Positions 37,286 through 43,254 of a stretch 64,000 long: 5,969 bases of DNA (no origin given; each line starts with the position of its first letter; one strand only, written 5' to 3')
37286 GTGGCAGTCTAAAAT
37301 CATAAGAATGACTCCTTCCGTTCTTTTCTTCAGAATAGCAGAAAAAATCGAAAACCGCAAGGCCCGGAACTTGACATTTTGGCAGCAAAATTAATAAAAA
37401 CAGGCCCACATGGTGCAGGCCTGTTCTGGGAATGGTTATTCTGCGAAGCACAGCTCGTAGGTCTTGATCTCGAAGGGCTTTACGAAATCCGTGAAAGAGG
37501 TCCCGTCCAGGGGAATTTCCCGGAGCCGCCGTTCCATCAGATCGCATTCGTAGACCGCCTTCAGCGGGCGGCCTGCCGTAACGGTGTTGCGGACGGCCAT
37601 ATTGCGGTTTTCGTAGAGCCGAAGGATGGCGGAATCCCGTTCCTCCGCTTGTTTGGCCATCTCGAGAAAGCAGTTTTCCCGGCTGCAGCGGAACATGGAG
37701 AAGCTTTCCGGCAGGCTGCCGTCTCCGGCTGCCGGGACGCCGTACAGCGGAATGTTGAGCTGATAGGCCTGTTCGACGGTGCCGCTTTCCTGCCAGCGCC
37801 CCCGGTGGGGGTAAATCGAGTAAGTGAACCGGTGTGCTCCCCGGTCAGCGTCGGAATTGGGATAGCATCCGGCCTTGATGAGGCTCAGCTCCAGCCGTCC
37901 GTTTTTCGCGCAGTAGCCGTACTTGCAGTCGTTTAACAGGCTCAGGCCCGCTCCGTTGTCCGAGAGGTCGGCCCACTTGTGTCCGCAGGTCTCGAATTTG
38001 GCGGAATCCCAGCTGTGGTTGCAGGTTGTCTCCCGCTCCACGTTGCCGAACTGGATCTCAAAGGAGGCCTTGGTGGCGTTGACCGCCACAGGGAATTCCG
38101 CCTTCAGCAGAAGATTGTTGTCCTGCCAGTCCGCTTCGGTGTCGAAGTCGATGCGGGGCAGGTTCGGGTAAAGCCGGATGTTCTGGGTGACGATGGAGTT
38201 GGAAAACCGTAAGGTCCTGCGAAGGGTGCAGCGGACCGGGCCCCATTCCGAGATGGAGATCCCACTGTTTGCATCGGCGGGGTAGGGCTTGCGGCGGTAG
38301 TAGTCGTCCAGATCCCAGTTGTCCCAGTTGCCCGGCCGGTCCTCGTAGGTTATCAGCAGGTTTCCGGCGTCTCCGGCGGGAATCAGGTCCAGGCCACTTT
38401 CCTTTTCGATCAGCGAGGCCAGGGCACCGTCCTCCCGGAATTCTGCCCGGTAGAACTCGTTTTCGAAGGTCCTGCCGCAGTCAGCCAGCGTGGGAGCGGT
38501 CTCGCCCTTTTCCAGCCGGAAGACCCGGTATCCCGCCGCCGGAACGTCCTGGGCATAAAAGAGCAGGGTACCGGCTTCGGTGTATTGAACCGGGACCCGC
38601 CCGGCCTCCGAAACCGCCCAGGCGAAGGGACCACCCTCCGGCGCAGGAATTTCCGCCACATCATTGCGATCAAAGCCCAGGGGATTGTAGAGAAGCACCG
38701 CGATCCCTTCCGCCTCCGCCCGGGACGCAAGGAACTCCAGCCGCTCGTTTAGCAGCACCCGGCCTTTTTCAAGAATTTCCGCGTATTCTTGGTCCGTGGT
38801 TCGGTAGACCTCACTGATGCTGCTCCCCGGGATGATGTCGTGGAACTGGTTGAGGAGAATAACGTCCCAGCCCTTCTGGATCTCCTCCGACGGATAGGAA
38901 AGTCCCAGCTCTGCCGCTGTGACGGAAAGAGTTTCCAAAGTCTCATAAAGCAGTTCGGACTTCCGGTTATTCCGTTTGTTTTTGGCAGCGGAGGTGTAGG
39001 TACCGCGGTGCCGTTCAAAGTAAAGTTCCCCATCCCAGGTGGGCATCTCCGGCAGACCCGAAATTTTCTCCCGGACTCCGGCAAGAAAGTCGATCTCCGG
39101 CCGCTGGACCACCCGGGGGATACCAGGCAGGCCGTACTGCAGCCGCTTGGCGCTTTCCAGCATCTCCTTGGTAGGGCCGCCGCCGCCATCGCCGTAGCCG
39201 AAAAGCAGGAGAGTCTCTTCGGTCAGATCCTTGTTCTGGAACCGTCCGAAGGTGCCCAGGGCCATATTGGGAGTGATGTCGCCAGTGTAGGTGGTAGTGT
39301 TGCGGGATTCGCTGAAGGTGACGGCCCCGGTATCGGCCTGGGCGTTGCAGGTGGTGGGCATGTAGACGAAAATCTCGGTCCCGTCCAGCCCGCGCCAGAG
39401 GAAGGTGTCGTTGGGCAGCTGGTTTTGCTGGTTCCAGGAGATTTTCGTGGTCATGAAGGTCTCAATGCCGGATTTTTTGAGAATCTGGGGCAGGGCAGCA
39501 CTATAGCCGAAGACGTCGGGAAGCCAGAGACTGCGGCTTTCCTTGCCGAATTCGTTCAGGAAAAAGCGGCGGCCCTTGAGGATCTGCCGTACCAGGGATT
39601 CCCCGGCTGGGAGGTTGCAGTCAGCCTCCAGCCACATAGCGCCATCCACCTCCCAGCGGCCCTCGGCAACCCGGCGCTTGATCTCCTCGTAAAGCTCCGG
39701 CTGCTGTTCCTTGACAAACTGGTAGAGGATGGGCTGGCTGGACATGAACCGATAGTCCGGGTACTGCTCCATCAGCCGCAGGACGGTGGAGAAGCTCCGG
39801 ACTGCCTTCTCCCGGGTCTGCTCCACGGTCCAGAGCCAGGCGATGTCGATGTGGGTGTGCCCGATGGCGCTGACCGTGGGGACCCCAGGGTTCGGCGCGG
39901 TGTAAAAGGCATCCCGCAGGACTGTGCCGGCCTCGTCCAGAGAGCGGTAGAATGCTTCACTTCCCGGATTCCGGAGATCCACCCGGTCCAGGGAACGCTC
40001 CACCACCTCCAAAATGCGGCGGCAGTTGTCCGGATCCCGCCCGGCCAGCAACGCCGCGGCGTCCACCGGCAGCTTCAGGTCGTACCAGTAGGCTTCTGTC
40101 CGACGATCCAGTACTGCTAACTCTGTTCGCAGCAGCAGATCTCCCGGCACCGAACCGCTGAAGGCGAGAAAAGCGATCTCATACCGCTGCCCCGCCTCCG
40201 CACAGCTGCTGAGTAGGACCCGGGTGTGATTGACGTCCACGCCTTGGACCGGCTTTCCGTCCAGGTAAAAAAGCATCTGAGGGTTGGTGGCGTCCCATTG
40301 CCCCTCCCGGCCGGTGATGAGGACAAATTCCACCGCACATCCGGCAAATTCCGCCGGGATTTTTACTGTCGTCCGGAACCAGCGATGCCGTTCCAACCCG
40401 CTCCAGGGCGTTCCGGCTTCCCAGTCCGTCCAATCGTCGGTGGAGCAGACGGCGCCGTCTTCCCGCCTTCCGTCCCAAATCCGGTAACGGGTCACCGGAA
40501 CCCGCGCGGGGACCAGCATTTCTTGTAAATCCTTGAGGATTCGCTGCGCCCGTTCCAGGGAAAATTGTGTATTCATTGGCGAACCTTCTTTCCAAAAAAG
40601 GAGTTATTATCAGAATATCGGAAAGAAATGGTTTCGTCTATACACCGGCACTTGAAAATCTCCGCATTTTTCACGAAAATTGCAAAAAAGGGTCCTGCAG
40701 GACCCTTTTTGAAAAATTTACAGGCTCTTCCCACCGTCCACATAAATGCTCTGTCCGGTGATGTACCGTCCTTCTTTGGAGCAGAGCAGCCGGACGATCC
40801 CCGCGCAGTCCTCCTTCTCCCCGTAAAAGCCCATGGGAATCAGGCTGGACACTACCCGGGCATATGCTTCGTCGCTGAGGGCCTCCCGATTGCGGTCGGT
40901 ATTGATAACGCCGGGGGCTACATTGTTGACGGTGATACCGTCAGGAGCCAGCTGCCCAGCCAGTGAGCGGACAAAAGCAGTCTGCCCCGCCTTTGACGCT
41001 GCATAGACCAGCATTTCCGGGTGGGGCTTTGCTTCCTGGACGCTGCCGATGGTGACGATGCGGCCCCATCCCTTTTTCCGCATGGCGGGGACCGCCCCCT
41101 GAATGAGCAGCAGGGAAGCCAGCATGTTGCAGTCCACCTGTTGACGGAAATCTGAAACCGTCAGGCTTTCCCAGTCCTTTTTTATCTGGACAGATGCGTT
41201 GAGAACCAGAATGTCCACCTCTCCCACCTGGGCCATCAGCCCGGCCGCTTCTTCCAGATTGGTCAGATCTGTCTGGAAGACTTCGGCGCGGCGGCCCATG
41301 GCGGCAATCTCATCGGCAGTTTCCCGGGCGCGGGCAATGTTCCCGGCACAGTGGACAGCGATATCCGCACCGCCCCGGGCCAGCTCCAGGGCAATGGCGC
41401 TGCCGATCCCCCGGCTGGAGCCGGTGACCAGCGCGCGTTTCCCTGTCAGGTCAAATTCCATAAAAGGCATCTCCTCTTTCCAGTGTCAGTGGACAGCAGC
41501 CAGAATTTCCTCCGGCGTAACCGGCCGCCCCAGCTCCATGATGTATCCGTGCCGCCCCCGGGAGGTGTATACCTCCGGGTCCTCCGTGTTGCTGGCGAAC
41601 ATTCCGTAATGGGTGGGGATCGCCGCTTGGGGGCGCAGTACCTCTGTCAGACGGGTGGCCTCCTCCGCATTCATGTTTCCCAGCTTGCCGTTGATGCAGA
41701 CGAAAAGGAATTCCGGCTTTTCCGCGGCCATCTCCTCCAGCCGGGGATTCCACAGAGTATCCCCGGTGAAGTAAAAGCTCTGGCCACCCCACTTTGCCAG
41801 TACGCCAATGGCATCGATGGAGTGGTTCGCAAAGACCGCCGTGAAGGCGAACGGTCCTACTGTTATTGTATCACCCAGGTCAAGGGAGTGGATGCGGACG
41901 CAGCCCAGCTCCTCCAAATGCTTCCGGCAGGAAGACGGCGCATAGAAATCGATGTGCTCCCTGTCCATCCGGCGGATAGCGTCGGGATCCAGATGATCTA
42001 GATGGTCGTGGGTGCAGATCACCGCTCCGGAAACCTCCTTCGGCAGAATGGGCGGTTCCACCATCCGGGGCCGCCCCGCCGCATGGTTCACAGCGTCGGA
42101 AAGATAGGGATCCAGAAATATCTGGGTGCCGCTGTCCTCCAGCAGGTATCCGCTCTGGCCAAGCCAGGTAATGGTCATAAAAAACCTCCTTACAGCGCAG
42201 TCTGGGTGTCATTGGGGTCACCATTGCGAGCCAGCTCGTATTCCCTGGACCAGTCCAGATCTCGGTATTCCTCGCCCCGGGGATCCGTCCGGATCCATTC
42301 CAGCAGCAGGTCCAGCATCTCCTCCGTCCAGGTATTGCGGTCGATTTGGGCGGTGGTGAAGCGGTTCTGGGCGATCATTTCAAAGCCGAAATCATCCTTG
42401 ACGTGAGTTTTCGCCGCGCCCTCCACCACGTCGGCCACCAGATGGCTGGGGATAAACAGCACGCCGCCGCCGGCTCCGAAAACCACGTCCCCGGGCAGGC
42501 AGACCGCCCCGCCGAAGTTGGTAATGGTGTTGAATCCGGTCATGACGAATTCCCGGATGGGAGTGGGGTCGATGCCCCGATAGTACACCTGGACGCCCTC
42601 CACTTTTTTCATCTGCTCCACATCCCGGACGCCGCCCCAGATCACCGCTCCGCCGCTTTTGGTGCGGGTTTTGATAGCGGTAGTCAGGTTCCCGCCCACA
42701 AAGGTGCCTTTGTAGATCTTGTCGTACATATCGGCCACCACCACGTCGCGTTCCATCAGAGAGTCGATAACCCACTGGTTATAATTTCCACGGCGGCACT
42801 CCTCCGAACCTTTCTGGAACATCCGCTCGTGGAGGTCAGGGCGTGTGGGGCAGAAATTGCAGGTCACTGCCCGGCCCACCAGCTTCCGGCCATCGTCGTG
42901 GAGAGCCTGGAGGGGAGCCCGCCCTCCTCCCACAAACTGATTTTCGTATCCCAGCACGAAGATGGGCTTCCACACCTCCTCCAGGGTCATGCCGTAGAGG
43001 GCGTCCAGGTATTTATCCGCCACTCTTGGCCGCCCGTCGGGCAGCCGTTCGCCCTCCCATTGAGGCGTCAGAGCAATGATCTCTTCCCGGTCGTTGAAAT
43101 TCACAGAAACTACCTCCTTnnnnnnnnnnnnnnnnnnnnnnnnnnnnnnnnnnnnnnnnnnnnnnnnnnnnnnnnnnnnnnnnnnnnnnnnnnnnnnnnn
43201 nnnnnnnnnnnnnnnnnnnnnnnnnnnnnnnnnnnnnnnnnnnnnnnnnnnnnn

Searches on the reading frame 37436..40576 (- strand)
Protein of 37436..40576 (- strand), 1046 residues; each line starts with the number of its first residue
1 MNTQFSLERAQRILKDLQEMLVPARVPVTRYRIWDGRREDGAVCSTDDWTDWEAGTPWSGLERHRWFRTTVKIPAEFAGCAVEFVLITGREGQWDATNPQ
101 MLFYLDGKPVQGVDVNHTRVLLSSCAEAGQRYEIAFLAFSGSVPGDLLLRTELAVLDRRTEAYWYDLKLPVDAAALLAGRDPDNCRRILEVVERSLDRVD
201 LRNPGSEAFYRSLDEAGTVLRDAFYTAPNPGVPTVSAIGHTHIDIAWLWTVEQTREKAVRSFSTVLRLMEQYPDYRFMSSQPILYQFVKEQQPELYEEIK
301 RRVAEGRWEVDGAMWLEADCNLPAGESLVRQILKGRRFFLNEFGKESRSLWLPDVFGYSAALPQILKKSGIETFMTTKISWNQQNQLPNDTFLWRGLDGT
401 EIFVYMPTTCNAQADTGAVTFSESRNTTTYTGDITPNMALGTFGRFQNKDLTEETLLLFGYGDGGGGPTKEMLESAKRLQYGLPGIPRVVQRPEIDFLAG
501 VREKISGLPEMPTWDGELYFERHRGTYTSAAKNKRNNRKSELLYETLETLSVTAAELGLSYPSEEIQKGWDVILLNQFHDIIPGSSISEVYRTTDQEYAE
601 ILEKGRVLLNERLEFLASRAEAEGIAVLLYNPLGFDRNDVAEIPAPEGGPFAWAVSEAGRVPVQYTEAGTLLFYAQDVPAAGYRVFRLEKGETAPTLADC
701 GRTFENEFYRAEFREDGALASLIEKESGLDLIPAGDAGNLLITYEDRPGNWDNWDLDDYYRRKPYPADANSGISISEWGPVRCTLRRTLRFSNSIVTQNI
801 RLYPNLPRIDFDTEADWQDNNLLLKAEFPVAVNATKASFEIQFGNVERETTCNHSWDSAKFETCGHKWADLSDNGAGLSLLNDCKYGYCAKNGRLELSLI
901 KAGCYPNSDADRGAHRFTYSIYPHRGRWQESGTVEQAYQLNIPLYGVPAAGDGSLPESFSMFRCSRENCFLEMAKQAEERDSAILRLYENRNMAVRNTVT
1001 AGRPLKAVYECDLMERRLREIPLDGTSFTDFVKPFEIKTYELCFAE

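Call 6: search_protein_families(library=pfam, proteins=[window:37436-40576:-])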
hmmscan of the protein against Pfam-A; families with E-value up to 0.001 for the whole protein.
window:37436-40576:- (1046 aa): 5 families
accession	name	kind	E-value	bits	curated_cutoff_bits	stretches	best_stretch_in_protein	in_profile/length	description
PF01074.27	Glyco_hydro_38N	-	5e-89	298.7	25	1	234-514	1-269/270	Glycosyl hydrolases family 38 N-terminal domain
PF07748.19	Glyco_hydro_38C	-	6e-60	203.5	25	1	705-907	2-204/206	Glycosyl hydrolases family 38 C-terminal domain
PF09261.16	Alpha-mann_mid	-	7.4e-28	96.9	31.1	1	522-615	2-95/96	Alpha mannosidase middle domain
PF17677.7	Glyco_hydro38C2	-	7.1e-11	42.5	22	1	971-1040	4-72/72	Glycosyl hydrolases family 38 C-terminal beta sandwich domain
PF03065.20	Glyco_hydro_57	-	7.7e-06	25.9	21.2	1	279-389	75-184/291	Glycosyl hydrolase family 57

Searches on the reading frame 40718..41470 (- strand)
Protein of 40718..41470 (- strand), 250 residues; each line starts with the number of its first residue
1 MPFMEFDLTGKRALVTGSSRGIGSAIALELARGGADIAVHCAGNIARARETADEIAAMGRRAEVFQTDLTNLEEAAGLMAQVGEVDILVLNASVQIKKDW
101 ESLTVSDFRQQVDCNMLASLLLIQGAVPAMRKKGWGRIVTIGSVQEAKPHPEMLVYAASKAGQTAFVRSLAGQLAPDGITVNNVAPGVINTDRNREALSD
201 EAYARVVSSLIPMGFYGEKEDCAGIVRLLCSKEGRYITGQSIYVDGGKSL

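Call 97: search_protein_families(library=pfam, proteins=[window:40718-41470:-])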
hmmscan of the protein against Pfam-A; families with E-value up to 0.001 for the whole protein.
window:40718-41470:- (250 aa): 5 families
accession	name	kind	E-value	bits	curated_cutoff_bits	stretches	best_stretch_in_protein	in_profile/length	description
PF00106.31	adh_short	-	5.8e-49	166.7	26.6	1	11-200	1-193/195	short chain dehydrogenase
PF13561.12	adh_short_C2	-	1.1e-48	166.4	27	1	19-247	5-234/236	Enoyl-(Acyl carrier protein) reductase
PF23441.1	SDR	-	1e-06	28.8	27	1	109-247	116-254/258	SDR-like rossmann domain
PF08659.16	KR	-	4.3e-06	27.2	22.6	1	14-173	4-166/180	KR domain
PF01370.27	Epimerase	-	2.3e-05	24.3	20.9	1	13-151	1-123/240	NAD dependent epimerase/dehydratase family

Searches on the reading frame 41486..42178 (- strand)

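Call 97: search_protein_families(library=pfam, proteins=[window:41486-42178:-])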
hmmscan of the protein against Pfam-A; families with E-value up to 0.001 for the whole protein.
window:41486-42178:- (230 aa): 2 families
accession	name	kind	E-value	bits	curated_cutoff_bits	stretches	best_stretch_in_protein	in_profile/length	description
PF12706.13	Lactamase_B_2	-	2.7e-19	70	27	1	20-191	3-200/200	Beta-lactamase superfamily domain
PF13483.12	Lactamase_B_3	-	1.1e-16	61.6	24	1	2-190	1-160/160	Beta-lactamase superfamily domain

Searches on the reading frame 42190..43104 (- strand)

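Call 97: search_protein_families(library=pfam, proteins=[window:42190-43104:-])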
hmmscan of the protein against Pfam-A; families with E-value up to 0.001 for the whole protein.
window:42190-43104:- (304 aa): 1 family
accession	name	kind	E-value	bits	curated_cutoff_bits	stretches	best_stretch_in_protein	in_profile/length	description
PF03737.21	RraA-like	-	5.4e-13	49.8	24.5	1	65-215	21-150/152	Aldolase/RraA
